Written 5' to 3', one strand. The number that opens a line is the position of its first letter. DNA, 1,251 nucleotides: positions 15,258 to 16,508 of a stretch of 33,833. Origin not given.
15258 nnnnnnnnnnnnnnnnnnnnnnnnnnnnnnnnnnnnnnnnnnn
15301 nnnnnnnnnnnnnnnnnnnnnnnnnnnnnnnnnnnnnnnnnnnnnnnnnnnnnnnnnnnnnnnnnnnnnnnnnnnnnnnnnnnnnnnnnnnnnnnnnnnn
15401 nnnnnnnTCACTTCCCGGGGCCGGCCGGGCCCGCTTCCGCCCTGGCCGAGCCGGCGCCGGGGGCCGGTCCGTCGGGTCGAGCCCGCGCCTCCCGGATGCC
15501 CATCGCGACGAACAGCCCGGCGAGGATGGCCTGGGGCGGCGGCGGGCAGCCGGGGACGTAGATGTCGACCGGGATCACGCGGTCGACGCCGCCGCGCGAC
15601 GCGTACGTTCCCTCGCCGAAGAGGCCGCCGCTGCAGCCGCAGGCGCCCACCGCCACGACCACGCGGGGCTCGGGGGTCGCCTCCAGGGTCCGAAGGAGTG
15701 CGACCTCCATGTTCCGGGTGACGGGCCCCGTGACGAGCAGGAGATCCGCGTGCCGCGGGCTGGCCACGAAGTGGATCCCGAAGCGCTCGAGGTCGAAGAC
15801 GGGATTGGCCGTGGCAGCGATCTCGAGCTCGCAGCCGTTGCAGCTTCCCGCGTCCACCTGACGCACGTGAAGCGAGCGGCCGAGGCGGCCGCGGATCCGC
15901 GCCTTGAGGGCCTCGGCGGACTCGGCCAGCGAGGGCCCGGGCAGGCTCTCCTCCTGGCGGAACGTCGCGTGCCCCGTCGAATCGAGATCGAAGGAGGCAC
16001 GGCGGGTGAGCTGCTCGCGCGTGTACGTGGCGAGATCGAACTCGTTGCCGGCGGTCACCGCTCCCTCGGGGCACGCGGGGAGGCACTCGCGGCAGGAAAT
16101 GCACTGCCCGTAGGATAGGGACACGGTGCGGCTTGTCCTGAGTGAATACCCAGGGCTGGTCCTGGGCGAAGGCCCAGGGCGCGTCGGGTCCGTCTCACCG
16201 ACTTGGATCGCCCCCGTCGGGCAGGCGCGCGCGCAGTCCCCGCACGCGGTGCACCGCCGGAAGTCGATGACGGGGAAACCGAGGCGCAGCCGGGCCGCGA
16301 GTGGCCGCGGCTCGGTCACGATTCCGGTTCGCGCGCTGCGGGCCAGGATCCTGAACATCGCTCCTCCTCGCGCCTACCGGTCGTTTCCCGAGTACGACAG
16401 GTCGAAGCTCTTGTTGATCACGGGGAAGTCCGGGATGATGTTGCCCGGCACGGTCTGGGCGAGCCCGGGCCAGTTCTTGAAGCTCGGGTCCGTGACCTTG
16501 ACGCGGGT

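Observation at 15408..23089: Six-gene Hyf/complex-I-like membrane module whose catalytic subunit has lost every NiFe ligand (Ehr-type complex of unknown function)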

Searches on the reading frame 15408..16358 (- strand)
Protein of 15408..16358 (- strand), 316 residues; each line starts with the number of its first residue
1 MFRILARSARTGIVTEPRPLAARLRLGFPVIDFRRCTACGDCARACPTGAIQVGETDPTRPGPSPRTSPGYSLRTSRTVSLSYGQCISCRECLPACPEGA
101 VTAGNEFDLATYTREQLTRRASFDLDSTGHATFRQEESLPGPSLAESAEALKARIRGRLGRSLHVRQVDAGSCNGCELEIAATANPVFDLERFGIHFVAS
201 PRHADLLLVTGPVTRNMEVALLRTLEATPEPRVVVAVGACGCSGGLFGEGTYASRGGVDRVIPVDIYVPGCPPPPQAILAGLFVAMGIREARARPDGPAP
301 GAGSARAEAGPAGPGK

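Call 4: search_protein_families(library=pfam, proteins=[window:15408-16358:-])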
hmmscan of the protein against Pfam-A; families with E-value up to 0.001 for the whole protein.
window:15408-16358:- (316 aa): 10 families
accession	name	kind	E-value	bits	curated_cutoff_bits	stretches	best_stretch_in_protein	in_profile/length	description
PF01058.29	Oxidored_q6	-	1.9e-32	112.1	27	1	173-282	1-125/128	NADH ubiquinone oxidoreductase, 20 Kd subunit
PF00037.32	Fer4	-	1.1e-12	47.6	21.1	2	29-52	1-24/24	4Fe-4S binding domain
PF12838.12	Fer4_7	-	2.6e-11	44.2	27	1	35-100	1-52/52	4Fe-4S dicluster domain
PF12837.12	Fer4_6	-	3.9e-10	39.6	25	1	28-51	1-24/24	4Fe-4S binding domain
PF13484.11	Fer4_16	-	4.2e-10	40.7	30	2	85-111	1-28/66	4Fe-4S double cluster binding domain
PF13187.11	Fer4_9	-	5.3e-10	39.6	27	1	35-100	1-51/52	4Fe-4S dicluster domain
PF12797.12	Fer4_2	-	1.1e-08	34.9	24.5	1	28-48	2-22/22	4Fe-4S binding domain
PF14697.11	Fer4_21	-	2.9e-07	30.9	35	0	31-52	3-58/59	4Fe-4S dicluster domain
PF13237.11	Fer4_10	-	7.5e-07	29.4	25.5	1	29-97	2-53/53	4Fe-4S dicluster domain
PF13183.11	Fer4_8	-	1.7e-06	28.9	27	0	34-49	52-67/68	4Fe-4S dicluster domain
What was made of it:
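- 15408..16358 (-): EhrS: fusion of a HycF/NuoI-like 2x[4Fe-4S] ferredoxin domain (residues ~1-130) and a HycG/NuoB-like proximal-cluster domain (~150-295). Pfam Fer4 families plus Oxidored_q6 (call 4).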

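Call 5: search_protein_families(library=ncbifam, proteins=[window:15408-16358:-])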
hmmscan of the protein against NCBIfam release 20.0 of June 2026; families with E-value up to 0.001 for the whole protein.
window:15408-16358:- (316 aa): 76 families (the best 25 are shown)
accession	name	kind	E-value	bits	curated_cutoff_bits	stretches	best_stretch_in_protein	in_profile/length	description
NF005012.1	PRK06411.1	subfamily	1.9e-36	125.1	116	1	174-283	44-152/166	NADH-quinone oxidoreductase subunit NuoB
TIGR01957.1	nuoB_fam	subfamily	2.2e-33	115.2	142.7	1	174-283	27-136/145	NADH-quinone oxidoreductase subunit B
NF011388.0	PRK14813.1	equivalog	6.8e-32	110.9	294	1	175-283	39-147/189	NADH dehydrogenase subunit B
NF011395.0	PRK14820.1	equivalog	1.1e-30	106.8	263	1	170-283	41-151/180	NADH-quinone oxidoreductase subunit B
NF011394.0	PRK14819.1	equivalog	1.4e-30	106.8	312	1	174-283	41-150/264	NADH-quinone oxidoreductase subunit B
NF011390.0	PRK14815.1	equivalog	1.9e-28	99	281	1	175-283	44-151/183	NADH dehydrogenase subunit B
NF011393.0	PRK14818.1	equivalog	2.4e-28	98.8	255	1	174-284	41-150/173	NADH dehydrogenase subunit B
NF011389.0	PRK14814.1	equivalog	7.2e-27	94.4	285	1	174-282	43-150/186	NADH dehydrogenase subunit B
NF011391.0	PRK14816.1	equivalog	1.6e-26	93.1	283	1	170-283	60-171/196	NADH-quinone oxidoreductase subunit B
NF009808.0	PRK13292.1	equivalog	5.4e-26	90.7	1156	1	175-287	36-147/791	NADH-quinone oxidoreductase subunit B/C/D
NF011392.0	PRK14817.1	equivalog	8.4e-26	90.8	271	1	175-284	47-155/182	NADH-quinone oxidoreductase subunit B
TIGR01971.1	NuoI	subfamily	6.9e-17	61.2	113.05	2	76-118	73-115/121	NADH-quinone oxidoreductase, chain I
NF004537.0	PRK05888.1-3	equivalog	6.5e-16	58.5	163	1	33-118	67-147/204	NADH-quinone oxidoreductase subunit NuoI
NF009053.0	PRK12387.1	subfamily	2e-15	57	204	1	1-127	1-116/180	formate hydrogenlyase complex iron-sulfur subunit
TIGR03294.1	FrhG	equivalog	3.2e-12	46.7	245.5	1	165-281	4-136/228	coenzyme F420 hydrogenase subunit gamma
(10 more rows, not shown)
